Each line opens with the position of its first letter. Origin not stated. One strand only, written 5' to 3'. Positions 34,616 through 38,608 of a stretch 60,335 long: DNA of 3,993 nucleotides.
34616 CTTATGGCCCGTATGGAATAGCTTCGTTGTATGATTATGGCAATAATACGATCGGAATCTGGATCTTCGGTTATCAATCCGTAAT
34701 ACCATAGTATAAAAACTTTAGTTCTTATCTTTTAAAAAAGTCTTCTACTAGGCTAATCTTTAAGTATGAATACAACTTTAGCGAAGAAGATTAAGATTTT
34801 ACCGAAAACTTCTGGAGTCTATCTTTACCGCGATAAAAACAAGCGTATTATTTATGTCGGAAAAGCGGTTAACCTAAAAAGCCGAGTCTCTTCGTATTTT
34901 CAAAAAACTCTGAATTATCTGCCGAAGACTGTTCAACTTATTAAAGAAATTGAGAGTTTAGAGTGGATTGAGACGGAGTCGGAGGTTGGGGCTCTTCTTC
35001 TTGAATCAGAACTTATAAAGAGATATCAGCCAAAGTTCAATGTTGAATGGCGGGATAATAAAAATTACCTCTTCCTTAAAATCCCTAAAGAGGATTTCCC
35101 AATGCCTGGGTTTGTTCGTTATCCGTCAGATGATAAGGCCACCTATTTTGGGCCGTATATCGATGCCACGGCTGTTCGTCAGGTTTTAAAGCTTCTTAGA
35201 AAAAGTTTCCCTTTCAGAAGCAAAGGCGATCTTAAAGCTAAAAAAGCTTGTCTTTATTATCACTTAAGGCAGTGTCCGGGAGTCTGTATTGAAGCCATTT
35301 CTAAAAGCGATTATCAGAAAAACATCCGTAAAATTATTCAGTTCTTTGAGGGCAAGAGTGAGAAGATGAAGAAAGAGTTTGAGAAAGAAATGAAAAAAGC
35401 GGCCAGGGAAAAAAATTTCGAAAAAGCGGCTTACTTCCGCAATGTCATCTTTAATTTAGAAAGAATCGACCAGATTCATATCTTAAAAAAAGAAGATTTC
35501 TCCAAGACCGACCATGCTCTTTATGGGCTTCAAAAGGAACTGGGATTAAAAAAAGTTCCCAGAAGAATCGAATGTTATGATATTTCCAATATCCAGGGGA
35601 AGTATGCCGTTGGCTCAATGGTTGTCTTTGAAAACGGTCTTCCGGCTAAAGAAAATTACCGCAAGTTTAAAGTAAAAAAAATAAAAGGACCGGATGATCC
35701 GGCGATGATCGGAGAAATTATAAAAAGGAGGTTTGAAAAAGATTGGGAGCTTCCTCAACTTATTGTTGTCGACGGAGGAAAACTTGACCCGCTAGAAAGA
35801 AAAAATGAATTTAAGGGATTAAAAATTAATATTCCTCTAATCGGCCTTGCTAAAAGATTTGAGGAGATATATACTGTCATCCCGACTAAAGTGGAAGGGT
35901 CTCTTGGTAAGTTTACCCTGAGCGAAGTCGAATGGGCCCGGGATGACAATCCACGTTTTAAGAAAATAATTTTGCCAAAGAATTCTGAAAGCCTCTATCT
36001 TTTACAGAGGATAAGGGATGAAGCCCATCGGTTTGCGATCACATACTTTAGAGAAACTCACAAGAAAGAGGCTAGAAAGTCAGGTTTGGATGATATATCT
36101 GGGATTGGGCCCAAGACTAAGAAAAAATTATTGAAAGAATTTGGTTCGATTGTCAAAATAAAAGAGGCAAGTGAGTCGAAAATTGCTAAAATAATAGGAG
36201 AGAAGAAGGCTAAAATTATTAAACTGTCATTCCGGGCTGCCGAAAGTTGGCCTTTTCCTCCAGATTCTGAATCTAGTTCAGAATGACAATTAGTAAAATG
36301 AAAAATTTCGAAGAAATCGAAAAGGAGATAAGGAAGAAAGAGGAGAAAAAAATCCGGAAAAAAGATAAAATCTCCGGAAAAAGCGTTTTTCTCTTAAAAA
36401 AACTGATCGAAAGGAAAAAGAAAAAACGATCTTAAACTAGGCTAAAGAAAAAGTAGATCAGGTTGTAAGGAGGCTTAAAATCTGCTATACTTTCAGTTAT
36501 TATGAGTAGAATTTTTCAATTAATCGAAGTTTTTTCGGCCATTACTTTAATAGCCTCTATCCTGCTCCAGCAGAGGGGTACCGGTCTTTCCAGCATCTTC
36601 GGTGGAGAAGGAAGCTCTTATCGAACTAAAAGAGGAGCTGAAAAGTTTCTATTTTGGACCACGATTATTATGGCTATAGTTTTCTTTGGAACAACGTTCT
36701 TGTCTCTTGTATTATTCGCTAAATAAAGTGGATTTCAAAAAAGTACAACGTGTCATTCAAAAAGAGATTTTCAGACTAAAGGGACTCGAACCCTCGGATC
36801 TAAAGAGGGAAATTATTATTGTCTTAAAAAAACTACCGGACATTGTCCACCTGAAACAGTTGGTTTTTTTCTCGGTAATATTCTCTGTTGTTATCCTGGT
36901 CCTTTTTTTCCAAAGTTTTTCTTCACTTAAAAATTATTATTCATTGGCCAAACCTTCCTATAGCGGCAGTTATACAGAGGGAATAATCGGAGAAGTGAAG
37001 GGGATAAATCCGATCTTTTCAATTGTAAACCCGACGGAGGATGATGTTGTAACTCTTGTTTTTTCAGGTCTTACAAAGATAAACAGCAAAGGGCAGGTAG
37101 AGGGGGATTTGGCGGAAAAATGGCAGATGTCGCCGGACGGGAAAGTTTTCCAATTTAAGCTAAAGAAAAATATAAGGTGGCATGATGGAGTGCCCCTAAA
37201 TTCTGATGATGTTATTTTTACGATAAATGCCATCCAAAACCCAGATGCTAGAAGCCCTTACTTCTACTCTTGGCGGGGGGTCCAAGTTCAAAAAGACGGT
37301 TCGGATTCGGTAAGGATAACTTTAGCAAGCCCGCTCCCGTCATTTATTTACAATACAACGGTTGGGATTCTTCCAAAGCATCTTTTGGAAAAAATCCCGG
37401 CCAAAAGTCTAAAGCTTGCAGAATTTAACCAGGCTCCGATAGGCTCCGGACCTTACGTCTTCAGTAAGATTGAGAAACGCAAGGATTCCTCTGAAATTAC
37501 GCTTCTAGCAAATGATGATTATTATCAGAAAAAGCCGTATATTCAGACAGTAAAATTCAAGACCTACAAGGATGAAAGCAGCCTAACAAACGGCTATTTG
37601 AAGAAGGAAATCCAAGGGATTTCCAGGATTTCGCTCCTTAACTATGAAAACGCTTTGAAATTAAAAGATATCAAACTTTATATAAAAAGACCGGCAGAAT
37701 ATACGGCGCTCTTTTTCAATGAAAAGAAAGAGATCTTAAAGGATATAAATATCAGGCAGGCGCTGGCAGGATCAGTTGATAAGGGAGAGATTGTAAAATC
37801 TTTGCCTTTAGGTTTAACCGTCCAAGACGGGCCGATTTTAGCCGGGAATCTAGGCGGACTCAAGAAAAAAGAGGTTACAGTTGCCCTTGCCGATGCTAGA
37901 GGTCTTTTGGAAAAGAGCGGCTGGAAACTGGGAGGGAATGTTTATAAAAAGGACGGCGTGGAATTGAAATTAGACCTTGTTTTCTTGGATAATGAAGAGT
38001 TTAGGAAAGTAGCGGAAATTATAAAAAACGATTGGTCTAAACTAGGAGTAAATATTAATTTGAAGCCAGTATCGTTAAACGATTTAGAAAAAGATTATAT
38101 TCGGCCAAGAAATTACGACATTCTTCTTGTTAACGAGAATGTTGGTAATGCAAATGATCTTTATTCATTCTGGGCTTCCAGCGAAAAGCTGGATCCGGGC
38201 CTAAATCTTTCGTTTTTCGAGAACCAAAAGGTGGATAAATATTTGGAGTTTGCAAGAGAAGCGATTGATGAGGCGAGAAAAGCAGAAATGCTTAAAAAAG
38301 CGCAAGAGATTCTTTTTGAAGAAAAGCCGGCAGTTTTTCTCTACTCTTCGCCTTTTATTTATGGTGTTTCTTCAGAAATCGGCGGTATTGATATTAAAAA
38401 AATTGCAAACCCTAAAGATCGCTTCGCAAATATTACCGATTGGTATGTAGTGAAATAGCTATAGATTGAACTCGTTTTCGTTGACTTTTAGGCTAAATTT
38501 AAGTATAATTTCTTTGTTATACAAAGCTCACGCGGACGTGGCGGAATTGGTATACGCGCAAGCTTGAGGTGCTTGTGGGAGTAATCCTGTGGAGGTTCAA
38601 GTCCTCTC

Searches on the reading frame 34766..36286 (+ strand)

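Call 30: search_protein_families(library=pfam, proteins=[window:34766-36286:+], max_evalue=0.0001)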
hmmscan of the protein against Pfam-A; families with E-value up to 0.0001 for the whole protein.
window:34766-36286:+ (506 aa): 4 families
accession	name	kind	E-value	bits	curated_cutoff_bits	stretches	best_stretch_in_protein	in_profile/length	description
PF08459.17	UvrC_RNaseH_dom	-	2.5e-45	154.6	22.3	1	256-425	1-159/159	UvrC RNAse H endonuclease domain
PF14520.12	HHH_5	-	1.6e-09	38.5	27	1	441-490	4-56/57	Helix-hairpin-helix domain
PF01541.30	GIY-YIG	-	7.8e-08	32.9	22.6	1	17-92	3-78/78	GIY-YIG catalytic domain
PF02151.25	UVR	-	4e-06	26.8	21.5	1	199-233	1-35/36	UvrB/uvrC motif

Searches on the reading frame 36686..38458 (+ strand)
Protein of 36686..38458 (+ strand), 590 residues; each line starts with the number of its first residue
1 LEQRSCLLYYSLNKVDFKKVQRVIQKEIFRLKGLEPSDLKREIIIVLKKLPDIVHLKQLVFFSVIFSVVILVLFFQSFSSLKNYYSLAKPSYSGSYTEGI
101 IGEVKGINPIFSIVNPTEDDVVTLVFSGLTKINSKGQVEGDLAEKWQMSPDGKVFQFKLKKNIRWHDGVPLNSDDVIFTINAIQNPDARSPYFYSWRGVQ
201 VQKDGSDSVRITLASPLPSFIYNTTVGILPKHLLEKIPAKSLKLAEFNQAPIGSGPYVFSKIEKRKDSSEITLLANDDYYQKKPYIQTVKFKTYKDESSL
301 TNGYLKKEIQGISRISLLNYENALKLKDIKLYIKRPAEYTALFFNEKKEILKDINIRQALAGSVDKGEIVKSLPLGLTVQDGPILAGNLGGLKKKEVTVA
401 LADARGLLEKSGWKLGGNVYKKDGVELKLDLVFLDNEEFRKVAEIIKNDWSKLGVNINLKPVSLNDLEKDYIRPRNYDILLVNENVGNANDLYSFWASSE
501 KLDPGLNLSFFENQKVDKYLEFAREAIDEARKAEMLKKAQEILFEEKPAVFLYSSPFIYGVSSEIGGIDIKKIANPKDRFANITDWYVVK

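Call 30: search_protein_families(library=pfam, proteins=[window:36686-38458:+], max_evalue=0.0001)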
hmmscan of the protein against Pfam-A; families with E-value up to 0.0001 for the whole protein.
window:36686-38458:+ (590 aa): 1 family
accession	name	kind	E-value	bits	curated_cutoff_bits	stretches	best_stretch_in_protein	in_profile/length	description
PF00496.27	SBP_bac_5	-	2.7e-70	237.8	32.4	1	138-497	2-359/368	Bacterial extracellular solute-binding proteins, family 5 Middle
